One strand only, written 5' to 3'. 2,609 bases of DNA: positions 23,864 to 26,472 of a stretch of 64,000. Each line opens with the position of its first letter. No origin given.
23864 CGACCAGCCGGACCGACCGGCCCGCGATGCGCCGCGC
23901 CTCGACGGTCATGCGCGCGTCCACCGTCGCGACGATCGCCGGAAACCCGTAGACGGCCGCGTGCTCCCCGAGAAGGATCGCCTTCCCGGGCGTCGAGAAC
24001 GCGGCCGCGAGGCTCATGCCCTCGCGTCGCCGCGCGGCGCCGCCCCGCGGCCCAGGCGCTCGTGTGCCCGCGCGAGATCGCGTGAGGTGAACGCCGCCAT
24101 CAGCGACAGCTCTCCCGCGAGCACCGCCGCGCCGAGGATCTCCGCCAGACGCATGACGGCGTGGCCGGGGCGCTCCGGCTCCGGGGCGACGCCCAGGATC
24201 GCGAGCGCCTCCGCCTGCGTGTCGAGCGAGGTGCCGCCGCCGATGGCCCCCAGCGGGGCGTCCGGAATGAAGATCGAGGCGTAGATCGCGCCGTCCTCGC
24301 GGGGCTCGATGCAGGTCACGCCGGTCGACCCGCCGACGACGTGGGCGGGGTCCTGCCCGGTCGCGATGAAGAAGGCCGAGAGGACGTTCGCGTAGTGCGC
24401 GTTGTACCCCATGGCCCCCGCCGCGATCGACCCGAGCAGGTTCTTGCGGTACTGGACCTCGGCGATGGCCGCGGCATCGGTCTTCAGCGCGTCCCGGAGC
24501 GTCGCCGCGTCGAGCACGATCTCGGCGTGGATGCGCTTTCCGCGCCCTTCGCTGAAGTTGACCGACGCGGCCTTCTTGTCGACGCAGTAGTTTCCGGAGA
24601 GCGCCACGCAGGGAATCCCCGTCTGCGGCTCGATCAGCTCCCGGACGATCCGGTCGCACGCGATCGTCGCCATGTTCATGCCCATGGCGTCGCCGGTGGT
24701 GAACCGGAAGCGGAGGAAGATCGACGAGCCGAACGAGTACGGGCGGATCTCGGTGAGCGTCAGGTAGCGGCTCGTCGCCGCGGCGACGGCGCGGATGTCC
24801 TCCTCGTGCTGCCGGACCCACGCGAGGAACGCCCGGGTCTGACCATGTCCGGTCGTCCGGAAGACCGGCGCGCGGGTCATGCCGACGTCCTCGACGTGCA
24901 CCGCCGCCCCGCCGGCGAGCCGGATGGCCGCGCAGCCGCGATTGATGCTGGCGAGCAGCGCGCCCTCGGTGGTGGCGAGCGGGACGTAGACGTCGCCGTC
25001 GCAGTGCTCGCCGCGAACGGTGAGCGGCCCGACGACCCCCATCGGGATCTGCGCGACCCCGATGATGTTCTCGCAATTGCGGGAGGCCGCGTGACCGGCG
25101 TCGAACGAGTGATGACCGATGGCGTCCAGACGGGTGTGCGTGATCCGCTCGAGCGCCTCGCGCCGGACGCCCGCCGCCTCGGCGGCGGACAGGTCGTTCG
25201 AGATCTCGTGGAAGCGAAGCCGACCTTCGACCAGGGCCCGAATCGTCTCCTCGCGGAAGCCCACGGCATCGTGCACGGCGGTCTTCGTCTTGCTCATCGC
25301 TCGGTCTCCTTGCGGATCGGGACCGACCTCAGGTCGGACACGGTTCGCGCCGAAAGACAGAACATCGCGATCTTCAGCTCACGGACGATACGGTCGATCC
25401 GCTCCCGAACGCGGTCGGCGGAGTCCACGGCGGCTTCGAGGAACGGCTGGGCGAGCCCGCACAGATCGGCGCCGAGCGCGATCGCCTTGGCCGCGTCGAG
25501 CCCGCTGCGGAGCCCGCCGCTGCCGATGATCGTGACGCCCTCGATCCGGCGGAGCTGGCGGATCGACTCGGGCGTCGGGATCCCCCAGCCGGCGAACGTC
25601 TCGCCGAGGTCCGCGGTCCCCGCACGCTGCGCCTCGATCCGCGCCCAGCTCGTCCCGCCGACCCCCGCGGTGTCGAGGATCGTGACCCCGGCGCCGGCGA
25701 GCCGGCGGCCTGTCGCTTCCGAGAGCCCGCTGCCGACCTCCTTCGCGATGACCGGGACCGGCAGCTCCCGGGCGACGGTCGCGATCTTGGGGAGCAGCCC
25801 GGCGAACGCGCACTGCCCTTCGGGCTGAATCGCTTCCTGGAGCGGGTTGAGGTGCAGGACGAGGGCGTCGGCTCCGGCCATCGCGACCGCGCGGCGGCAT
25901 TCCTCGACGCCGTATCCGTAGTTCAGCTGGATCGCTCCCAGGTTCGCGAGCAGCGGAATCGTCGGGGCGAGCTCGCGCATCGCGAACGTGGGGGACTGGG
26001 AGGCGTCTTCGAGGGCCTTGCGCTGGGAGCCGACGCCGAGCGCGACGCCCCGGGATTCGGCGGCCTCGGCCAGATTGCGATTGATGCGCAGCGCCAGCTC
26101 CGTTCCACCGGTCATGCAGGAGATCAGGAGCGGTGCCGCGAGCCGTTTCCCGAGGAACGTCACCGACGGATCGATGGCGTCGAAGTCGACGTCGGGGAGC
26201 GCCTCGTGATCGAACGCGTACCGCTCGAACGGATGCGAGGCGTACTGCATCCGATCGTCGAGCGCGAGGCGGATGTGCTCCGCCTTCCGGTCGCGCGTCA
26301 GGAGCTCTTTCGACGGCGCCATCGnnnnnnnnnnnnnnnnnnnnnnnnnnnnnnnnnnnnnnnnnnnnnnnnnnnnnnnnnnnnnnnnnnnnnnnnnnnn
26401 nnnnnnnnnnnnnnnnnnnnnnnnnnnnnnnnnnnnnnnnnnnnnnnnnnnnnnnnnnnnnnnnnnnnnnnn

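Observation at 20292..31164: Ten-gene super-operon fusing hopanoid biosynthesis, a mevalonate pathway and squalene synthase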

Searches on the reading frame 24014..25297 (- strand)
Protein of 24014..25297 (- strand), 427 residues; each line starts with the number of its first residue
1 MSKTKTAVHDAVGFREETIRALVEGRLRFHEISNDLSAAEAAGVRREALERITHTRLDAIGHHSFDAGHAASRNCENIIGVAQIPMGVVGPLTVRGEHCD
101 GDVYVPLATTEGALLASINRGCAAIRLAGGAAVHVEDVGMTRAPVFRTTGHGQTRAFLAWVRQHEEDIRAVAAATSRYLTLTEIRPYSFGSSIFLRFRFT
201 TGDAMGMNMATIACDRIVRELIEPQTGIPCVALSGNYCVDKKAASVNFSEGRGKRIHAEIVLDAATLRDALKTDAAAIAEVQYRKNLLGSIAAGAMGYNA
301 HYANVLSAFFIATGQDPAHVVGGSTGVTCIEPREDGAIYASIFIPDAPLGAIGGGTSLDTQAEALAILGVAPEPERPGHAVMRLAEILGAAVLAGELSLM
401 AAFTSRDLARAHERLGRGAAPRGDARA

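Call 6: search_protein_families(library=ncbifam, proteins=[window:24014-25297:-], max_evalue=0.00001)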
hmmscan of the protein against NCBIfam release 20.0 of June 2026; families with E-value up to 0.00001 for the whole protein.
window:24014-25297:- (427 aa): 3 families
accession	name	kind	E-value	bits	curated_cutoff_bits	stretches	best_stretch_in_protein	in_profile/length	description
TIGR00533.1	HMG_CoA_R_NADP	equivalog_domain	2.6e-133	444.9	441.8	1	17-417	5-402/402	hydroxymethylglutaryl-CoA reductase (NADPH)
TIGR00920.1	2A060605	subfamily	1e-100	338.2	778.35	1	41-417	489-869/887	hydroxymethylglutaryl-CoA reductase (NADPH)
TIGR00532.1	HMG_CoA_R_NAD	equivalog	6.2e-07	29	259.95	0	71-412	63-390/395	hydroxymethylglutaryl-CoA reductase, degradative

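Call 7: search_protein_families(library=pfam, proteins=[window:24014-25297:-], max_evalue=0.00001)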
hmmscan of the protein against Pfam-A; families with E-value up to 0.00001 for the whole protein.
window:24014-25297:- (427 aa): 1 family
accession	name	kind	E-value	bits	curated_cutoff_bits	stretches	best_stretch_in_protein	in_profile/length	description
PF00368.23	HMG-CoA_red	-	4.7e-112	375.1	27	1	44-417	4-368/368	Hydroxymethylglutaryl-coenzyme A reductase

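Call 17: find_related_loci(query=window:24014-25297:-, collection=genome_contigs, flank=10000)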
Query window:24014-25297:- (427 aa) in genome_contigs; peptide patterns used: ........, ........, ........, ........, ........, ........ (x = any residue, [..] = any of these).
599 stretches matched a pattern (row limit reached: there are more); 569 encode a relative of the query (tblastn E <= 1e-3); the best 80 are kept; 80 distinct loci.
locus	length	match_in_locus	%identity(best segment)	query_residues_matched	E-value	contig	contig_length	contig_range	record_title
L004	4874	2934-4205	83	1-424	0e+0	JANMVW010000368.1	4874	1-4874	MAG: Acidobacteriota bacterium isolate OTE_88_metabat_458 OTE_88_k141_279737, whole genome shotgun sequence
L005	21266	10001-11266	79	1-422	0e+0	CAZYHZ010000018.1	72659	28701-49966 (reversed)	MAG TPA_asm: uncultured Acidobacteriota bacterium isolate binchicken_co185_43 genome assembly, contig: NODE_470_length_7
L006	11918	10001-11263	72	1-421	0e+0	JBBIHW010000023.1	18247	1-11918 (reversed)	MAG: Acidobacteriota bacterium isolate SIF170217_bin_123 NODE_3365_length_18247_cov_4.914743, whole genome shotgun seque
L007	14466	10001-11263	71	1-421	0e+0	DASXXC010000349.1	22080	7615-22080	MAG TPA_asm: Thermoanaerobaculia bacterium isolate SMAG_U4788 k141_465955, whole genome shotgun sequence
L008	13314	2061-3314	71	1-418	0e+0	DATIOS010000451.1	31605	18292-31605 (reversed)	MAG TPA_asm: Thermoanaerobaculia bacterium isolate SMAG_U15830 k141_201868, whole genome shotgun sequence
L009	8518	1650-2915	71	1-421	0e+0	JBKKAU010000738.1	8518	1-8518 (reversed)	MAG: Thermoanaerobaculia bacterium isolate swi_bin.312 S1Ck127_19635499_flag_1_multi_8.0000_len_8518, whole genome shotg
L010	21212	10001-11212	73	15-418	0e+0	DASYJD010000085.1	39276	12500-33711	MAG TPA_asm: Thermoanaerobaculia bacterium isolate SMAG_U4286 k141_514296, whole genome shotgun sequence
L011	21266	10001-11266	71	1-421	0e+0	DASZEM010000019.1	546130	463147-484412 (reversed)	MAG TPA_asm: Thermoanaerobaculia bacterium isolate SMAG_U6494 k141_546037, whole genome shotgun sequence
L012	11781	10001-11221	72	15-421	0e+0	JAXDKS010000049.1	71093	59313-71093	MAG: Acidobacteriota bacterium isolate BP_60 scaffold_4665771, whole genome shotgun sequence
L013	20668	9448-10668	73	15-421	0e+0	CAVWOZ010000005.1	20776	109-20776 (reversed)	MAG: uncultured Acidobacteriota bacterium isolate MFD09368.bin.3.159 genome assembly, contig: contig_112027, whole genom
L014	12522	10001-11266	70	1-421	0e+0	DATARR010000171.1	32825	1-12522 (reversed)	MAG TPA_asm: Thermoanaerobaculia bacterium isolate SMAG_U5499 k141_6300873, whole genome shotgun sequence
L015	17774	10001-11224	72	15-422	0e+0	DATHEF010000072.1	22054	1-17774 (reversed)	MAG TPA_asm: Thermoanaerobaculia bacterium isolate SMAG_U12414 k141_625027, whole genome shotgun sequence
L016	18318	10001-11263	70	1-421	0e+0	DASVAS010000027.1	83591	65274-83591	MAG TPA_asm: Thermoanaerobaculia bacterium isolate SMAG_U1959 k141_290218, whole genome shotgun sequence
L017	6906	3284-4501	72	16-421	0e+0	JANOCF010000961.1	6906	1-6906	MAG: Holophagales bacterium isolate VAR_17_metabat_435 VAR_17_k141_3242326, whole genome shotgun sequence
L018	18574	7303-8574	70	1-422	0e+0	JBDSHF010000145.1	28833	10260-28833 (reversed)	MAG: Thermoanaerobaculia bacterium isolate cluster1_bin.27 k127_1917331, whole genome shotgun sequence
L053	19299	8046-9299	66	4-421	0e+0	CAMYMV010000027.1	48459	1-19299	MAG: uncultured Gemmatimonadales bacterium isolate ES_Gemmatimonadota_01 genome assembly, contig: scaffold_1187, whole g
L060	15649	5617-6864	66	1-418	0e+0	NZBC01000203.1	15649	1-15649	MAG: Planctomycetota bacterium isolate ARS1434 MHASMcontig_437000, whole genome shotgun sequence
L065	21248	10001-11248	66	1-418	6e-180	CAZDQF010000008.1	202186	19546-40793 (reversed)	MAG TPA_asm: uncultured Isosphaeraceae bacterium isolate SRP077602_co7_603 genome assembly, contig: NODE_83_length_20218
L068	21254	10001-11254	67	16-427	5e-179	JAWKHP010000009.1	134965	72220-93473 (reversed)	MAG: Thermoanaerobaculia bacterium isolate ABC1.176 ABC1.176.fa-9, whole genome shotgun sequence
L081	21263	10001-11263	63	2-421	1e-173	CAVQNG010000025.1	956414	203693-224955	MAG: uncultured Acidobacteriota bacterium isolate MFD03804.bin.1.44 genome assembly, contig: contig_68270, whole genome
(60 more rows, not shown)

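Call 24: search_protein_families(library=pfam, proteins=[L053:5873-6994:+, L060:3555-4589:+, L011:7801-8883:+, L065:7722-8831:+, L053:12563-15253:+, L068:15156-17087:+, L011:15203-17113:+, L068:2247-3515:+, L081:6337-7704:+, L068:17118-18935:+], max_evalue=0.0001)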
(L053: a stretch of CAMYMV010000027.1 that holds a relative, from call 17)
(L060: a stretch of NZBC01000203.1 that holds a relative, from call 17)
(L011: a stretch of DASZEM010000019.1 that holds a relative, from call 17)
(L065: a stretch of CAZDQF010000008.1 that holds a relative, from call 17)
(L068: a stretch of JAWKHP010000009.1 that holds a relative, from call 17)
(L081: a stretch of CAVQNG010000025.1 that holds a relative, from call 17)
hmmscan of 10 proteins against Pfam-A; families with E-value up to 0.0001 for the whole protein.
L053:5873-6994:+ (373 aa): 1 family
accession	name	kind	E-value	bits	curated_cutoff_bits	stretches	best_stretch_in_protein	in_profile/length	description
PF00348.22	polyprenyl_synt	-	1.6e-54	185.2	27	1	53-316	4-243/251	Polyprenyl synthetase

L060:3555-4589:+ (344 aa): 1 family
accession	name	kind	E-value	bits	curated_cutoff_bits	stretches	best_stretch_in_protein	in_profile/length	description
PF00348.22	polyprenyl_synt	-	9.9e-53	179.3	27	1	25-289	5-247/251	Polyprenyl synthetase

L011:7801-8883:+ (360 aa): 1 family
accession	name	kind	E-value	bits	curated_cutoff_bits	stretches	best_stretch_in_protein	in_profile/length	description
PF00348.22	polyprenyl_synt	-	4.1e-58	197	27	1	52-307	13-249/251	Polyprenyl synthetase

L065:7722-8831:+ (369 aa): 1 family
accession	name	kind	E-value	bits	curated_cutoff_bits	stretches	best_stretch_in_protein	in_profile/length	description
PF00348.22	polyprenyl_synt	-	4.1e-57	193.7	27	1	49-313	4-246/251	Polyprenyl synthetase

L053:12563-15253:+ (896 aa): 4 families
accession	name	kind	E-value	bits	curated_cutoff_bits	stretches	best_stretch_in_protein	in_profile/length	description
PF03176.21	MMPL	-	1.9e-26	93.2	20.5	2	240-433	106-302/333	MMPL family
PF12349.14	Sterol-sensing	-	2.9e-05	24.4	22.3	0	305-432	8-135/153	Sterol-sensing domain of SREBP cleavage-activation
PF02460.24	Patched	-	5.9e-05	23.3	23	0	774-864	35-129/156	Patched SSD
PF00873.25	ACR_tran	-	7e-05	21.2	28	1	287-432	339-488/1021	AcrB/AcrD/AcrF family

L068:15156-17087:+ (643 aa): 2 families
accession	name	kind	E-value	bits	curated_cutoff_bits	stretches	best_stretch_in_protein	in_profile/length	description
PF07228.17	SpoIIE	-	1.4e-32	113.7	25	1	456-642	1-191/192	Stage II sporulation protein E (SpoIIE)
PF00672.30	HAMP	-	2.6e-16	60.1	25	1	335-385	2-52/53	HAMP domain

L011:15203-17113:+ (636 aa): 3 families
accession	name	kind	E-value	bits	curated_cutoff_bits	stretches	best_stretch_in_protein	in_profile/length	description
PF01433.26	Peptidase_M1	-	2.7e-46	158.4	27.7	1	266-462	3-206/218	Peptidase family M1 domain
PF09127.17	Leuk-A4-hydro_C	-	3.4e-27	95.2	27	1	521-632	1-112/112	Leukotriene A4 hydrolase, C-terminal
PF17900.6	Peptidase_M1_N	-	8.3e-16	59.1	25.8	1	60-233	4-186/186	Peptidase M1 N-terminal domain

L068:2247-3515:+ (422 aa): 1 family
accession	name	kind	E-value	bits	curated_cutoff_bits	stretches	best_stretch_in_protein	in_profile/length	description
PF00285.26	Citrate_synt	-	9.5e-123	410.2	27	1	28-356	1-324/357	Citrate synthase, C-terminal domain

L081:6337-7704:+ (455 aa): 0 families

L068:17118-18935:+ (605 aa): 3 families
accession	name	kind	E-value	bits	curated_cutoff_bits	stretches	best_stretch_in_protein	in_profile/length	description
PF01977.22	UbiD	-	1.7e-68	230.3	23.3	1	122-316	6-206/206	3-octaprenyl-4-hydroxybenzoate carboxy-lyase Rift-related domain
PF20696.2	UbiD_C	-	3.9e-31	108.1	24.2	1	322-442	2-124/127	3-octaprenyl-4-hydroxybenzoate carboxy-lyase C-terminal domain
PF20695.2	UbiD_N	-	1.7e-23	82.9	24.3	1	13-91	1-77/78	3-octaprenyl-4-hydroxybenzoate carboxy-lyase N-terminal domain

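Call 59: search_protein_families(library=pfam, proteins=[L011:457-2145:-, L011:2142-3425:-, L011:3529-4824:-, L011:5067-5897:-, L011:6783-7583:-, L065:3423-4991:-, L065:5059-6426:-, L065:6933-7598:-, L053:845-1735:-], max_evalue=0.00001)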
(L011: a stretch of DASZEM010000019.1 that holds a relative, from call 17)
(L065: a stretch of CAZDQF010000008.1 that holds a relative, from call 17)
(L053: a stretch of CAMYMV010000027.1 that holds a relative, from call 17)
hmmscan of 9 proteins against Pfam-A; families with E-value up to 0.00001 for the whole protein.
L011:457-2145:- (562 aa): 1 family
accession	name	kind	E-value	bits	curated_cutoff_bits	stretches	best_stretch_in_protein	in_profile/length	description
PF04616.20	Glyco_hydro_43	-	3.6e-44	151.7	32.2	1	4-300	1-283/288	Glycosyl hydrolases family 43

L011:2142-3425:- (427 aa): 1 family
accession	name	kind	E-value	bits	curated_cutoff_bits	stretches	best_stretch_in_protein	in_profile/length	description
PF00232.24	Glyco_hydro_1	-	7.4e-12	44.9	22.6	1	41-192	54-210/453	Glycosyl hydrolase family 1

L011:3529-4824:- (431 aa): 1 family
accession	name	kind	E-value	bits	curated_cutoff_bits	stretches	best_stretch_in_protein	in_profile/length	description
PF00067.27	p450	-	1.3e-87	294.9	22.8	1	4-411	22-447/462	Cytochrome P450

L011:5067-5897:- (276 aa): 1 family
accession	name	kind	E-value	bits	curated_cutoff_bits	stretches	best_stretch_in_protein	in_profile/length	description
PF00291.31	PALP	-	4e-75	253.3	35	1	3-268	26-295/295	Pyridoxal-phosphate dependent enzyme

L011:6783-7583:- (266 aa): 1 family
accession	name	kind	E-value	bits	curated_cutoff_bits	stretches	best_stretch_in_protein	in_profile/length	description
PF02567.21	PhzC-PhzF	-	2.5e-64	217.9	27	1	8-262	1-281/281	Phenazine biosynthesis-like protein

L065:3423-4991:- (522 aa): 1 family
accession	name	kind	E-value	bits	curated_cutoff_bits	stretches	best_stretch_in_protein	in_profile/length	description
PF00082.27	Peptidase_S8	-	3.8e-39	135.2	21.8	1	75-410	1-288/288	Subtilase family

L065:5059-6426:- (455 aa): 6 families
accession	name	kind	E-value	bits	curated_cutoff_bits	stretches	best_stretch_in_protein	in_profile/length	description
PF05958.17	tRNA_U5-meth_tr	-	3.2e-20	72.9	23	2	381-452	286-353/357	tRNA (Uracil-5-)-methyltransferase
PF13847.12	Methyltransf_31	-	4e-09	36.7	27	1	308-368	4-66/145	Methyltransferase domain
PF05175.20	MTS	-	2.5e-07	30.9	23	1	307-387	31-107/170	Methyltransferase small domain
PF13649.12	Methyltransf_25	-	9.4e-07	29.9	27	1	311-366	1-57/97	Methyltransferase domain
PF03602.21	Cons_hypoth95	-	1.2e-06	28.8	24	1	293-401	30-138/182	Conserved hypothetical protein 95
PF06325.19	PrmA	-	2e-06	27.9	22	1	306-359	160-213/296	Ribosomal protein L11 methyltransferase (PrmA)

L065:6933-7598:- (221 aa): 1 family
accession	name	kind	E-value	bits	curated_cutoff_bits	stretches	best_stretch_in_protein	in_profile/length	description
PF00230.25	MIP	-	1.6e-19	71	25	1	3-138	7-148/222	Major intrinsic protein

L053:845-1735:- (296 aa): 1 family
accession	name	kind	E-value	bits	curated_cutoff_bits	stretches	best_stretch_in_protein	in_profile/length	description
PF13557.12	Phenol_MetA_deg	-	5.1e-25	89.4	22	1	60-296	1-242/242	Putative MetA-pathway of phenol degradation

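Call 71: search_protein_families(library=ncbifam, proteins=[L053:12563-15253:+, L081:6337-7704:+, L053:5873-6994:+, L011:7801-8883:+], max_evalue=0.00001)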
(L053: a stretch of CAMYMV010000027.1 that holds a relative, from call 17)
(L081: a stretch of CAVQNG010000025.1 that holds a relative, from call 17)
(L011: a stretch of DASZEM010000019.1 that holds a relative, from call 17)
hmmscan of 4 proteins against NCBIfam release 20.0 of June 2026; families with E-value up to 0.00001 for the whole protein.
L053:12563-15253:+ (896 aa): 5 families
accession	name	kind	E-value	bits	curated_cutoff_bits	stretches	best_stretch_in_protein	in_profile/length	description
TIGR03480.1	HpnN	hypoth_equivalog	5.8e-269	894.7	751.85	1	2-892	9-859/862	hopanoid biosynthesis associated RND transporter like protein HpnN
NF052374.1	HopndTporHpnN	equivalog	8.4e-207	689.1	1100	2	3-571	13-561/858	hopanoid transporter HpnN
NF045600.2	BstA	equivalog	1.5e-59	201.8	1400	1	3-888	13-893/903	sterol transporter cytoplasmic membrane protein BstA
TIGR00921.1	2A067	subfamily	1.8e-35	122.2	351.9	2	257-431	170-732/733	hydrophobe/amphiphile efflux-3 (HAE3) family transporter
TIGR00833.1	actII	subfamily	2.4e-27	95.6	874.7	2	254-491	148-391/910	MMPL family RND transporter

L081:6337-7704:+ (455 aa): 0 families

L053:5873-6994:+ (373 aa): 16 families
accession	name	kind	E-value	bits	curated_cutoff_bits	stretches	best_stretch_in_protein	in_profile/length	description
NF041169.1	f2_encap_cargo4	exception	2.2e-66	224.4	450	1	60-372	45-333/334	family 2 encapsulin nanocompartment cargo protein polyprenyl transferase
NF042416.1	GFPPS_Mycobact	equivalog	6.5e-61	206.2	600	1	32-358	8-335/350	bifunctional (2E,6E)-farnesyl/geranyl diphosphate synthase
NF040698.1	IdsA_Meth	equivalog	2.6e-50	171.5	468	1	32-352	9-308/328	short chain isoprenyl diphosphate synthase IdsA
NF041003.1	GGPP_syn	equivalog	5.9e-45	153.8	500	1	48-355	23-307/326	geranylgeranyl diphosphate synthase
NF045485.1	FPPsyn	subfamily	2.4e-39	135.2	275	1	33-302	4-256/288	farnesyl diphosphate synthase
NF045549.1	GGPPsyn_IdsB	equivalog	3.7e-33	115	475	1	64-355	64-331/346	geranylgeranyl diphosphate synthase IdsB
NF007877.0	PRK10581.1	equivalog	9.7e-28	97.2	321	1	49-301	28-263/299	(2E,6E)-farnesyl diphosphate synthase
NF008140.0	PRK10888.1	equivalog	1.7e-27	96.6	412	2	131-349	93-300/323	octaprenyl diphosphate synthase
NF040789.2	gerfarn_diphsyn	equivalog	4.1e-26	92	560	1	51-352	32-325/345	geranylfarnesyl diphosphate synthase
NF042417.1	NPPPS_Mycobact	equivalog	4.8e-25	88.3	600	1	53-371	44-333/335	nonaprenyl/(2E,6E)-farnesyl/geranylgeranyl diphosphat synthase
TIGR02749.1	prenyl_cyano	equivalog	3.1e-24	85.6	383.2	2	38-138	18-117/322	solanesyl diphosphate synthase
NF045685.1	GGPPSynCrtE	equivalog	4.9e-24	84.9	460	1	47-300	26-259/293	geranylgeranyl diphosphate synthase CrtE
TIGR02748.1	GerC3_HepT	equivalog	1.8e-22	79.9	456.55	1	37-372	16-318/319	heptaprenyl diphosphate synthase component II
NF045628.1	HxpDPsynlarge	equivalog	5e-20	71.7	500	2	39-126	10-95/311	hexaprenyl-diphosphate synthase large subunit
NF040627.1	GFPS_Meth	equivalog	2.9e-11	43.4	600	1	49-127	24-101/285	geranylfarnesyl diphosphate synthase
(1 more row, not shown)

L011:7801-8883:+ (360 aa): 16 families
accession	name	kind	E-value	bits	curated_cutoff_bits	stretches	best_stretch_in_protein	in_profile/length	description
NF041169.1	f2_encap_cargo4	exception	1.7e-69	234.6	450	1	52-345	47-321/334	family 2 encapsulin nanocompartment cargo protein polyprenyl transferase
NF042416.1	GFPPS_Mycobact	equivalog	5.4e-69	232.8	600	1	21-337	9-329/350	bifunctional (2E,6E)-farnesyl/geranyl diphosphate synthase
NF040698.1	IdsA_Meth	equivalog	4.4e-47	160.9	468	1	32-359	21-327/328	short chain isoprenyl diphosphate synthase IdsA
NF041003.1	GGPP_syn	equivalog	7.7e-42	143.5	500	1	42-317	27-285/326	geranylgeranyl diphosphate synthase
NF045549.1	GGPPsyn_IdsB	equivalog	2.2e-37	128.9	475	1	53-335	63-327/346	geranylgeranyl diphosphate synthase IdsB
NF045485.1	FPPsyn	subfamily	1e-35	123.3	275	1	52-291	34-262/288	farnesyl diphosphate synthase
NF042417.1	NPPPS_Mycobact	equivalog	2.7e-30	105.5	600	1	45-358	46-333/335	nonaprenyl/(2E,6E)-farnesyl/geranylgeranyl diphosphat synthase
NF007877.0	PRK10581.1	equivalog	1.2e-29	103.4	321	1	41-281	30-260/299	(2E,6E)-farnesyl diphosphate synthase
NF040789.2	gerfarn_diphsyn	equivalog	6.6e-29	101.2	560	1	78-359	84-344/345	geranylfarnesyl diphosphate synthase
NF008140.0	PRK10888.1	equivalog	3.9e-27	95.4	412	1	43-292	31-259/323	octaprenyl diphosphate synthase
NF045685.1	GGPPSynCrtE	equivalog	6.1e-25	87.9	460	1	45-277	32-253/293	geranylgeranyl diphosphate synthase CrtE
TIGR02748.1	GerC3_HepT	equivalog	5.3e-24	84.9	456.55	1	48-356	37-315/319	heptaprenyl diphosphate synthase component II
TIGR02749.1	prenyl_cyano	equivalog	1.2e-21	77.1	383.2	1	53-336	42-301/322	solanesyl diphosphate synthase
NF045628.1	HxpDPsynlarge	equivalog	1.4e-19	70.2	500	1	53-278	33-236/311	hexaprenyl-diphosphate synthase large subunit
NF040627.1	GFPS_Meth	equivalog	4.3e-17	62.5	600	1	51-249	36-210/285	geranylfarnesyl diphosphate synthase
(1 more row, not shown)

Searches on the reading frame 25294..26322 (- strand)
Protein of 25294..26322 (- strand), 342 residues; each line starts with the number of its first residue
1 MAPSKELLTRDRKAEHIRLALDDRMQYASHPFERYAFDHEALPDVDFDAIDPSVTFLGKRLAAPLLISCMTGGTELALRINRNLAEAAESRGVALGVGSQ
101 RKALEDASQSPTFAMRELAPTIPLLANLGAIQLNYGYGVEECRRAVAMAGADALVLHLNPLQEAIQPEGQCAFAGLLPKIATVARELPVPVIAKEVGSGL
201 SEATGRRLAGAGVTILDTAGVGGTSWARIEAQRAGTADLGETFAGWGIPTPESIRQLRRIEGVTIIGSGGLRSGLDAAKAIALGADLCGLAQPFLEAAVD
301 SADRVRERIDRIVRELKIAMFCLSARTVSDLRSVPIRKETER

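Call 6: search_protein_families(library=ncbifam, proteins=[window:25294-26322:-], max_evalue=0.00001)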
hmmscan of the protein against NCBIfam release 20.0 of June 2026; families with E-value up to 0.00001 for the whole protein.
window:25294-26322:- (342 aa): 4 families
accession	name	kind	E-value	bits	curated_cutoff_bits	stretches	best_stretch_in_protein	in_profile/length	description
TIGR02151.1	IPP_isom_2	equivalog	4.5e-113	377.6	281.3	1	12-336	2-334/338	type 2 isopentenyl-diphosphate Delta-isomerase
NF008398.0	PRK11197.1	subfamily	4.4e-08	32.3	376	1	263-333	301-372/381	L-lactate dehydrogenase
NF033901.1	L_lactate_LldD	exception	2e-07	30.4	550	1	263-332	301-371/377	FMN-dependent L-lactate dehydrogenase LldD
TIGR02708.1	L_lactate_ox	equivalog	8e-06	25.1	645.5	0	263-338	284-360/367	L-lactate oxidase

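Call 7: search_protein_families(library=pfam, proteins=[window:25294-26322:-], max_evalue=0.00001)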
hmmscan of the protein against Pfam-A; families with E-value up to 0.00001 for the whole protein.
window:25294-26322:- (342 aa): 1 family
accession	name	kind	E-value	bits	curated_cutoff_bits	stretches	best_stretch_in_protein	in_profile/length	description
PF01070.24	FMN_dh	-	4.1e-19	69.3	24.9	1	262-333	273-345/350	FMN-dependent dehydrogenase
